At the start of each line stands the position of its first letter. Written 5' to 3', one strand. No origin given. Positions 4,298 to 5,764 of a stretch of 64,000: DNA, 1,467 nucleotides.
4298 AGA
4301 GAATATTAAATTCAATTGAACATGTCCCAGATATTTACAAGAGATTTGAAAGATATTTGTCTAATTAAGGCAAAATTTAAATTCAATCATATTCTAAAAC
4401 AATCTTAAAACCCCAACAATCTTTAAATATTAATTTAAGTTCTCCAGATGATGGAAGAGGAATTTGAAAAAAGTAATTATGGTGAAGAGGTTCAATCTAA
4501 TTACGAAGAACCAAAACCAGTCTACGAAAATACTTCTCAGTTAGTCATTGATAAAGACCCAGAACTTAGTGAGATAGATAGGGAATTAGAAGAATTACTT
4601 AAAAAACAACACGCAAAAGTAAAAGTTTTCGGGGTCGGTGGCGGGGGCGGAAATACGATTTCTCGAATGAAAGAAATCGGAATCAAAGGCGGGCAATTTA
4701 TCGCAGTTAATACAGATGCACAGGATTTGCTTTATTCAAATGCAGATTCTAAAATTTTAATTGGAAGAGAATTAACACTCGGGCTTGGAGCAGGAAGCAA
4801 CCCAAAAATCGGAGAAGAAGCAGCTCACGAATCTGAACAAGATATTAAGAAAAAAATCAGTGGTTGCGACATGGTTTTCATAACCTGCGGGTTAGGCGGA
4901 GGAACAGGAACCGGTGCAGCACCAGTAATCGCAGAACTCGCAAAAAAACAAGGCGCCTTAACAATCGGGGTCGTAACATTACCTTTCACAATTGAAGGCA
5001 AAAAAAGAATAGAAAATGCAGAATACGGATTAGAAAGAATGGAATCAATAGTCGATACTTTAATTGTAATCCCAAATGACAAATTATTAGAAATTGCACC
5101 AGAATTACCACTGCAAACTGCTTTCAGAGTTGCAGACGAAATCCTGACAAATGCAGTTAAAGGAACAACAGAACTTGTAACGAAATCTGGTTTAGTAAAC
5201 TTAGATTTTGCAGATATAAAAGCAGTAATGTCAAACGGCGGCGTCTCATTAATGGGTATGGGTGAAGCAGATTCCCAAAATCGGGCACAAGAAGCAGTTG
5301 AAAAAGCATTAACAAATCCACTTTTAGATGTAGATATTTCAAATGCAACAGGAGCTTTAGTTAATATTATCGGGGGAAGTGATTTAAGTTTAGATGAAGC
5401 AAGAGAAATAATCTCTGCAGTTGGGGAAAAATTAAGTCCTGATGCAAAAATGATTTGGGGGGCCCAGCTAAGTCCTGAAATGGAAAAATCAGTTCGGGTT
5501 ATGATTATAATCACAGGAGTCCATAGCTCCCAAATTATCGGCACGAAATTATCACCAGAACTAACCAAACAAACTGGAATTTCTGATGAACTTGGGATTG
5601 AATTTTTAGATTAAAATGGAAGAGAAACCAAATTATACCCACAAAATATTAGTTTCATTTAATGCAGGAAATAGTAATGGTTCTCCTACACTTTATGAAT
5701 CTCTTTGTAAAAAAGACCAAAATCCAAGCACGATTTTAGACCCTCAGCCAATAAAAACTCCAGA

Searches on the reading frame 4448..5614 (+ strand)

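Call 20: search_protein_families(library=pfam, proteins=[window:4448-5614:+], max_evalue=0.001)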
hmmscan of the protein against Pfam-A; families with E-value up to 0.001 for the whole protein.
window:4448-5614:+ (388 aa): 2 families
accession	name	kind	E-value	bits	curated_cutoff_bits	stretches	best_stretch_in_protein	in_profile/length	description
PF00091.31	Tubulin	-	4.6e-51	174.3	33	1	57-217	1-189/190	Tubulin/FtsZ family, GTPase domain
PF12327.13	FtsZ_C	-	9.4e-35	119.3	27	1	265-358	1-94/95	FtsZ family, C-terminal domain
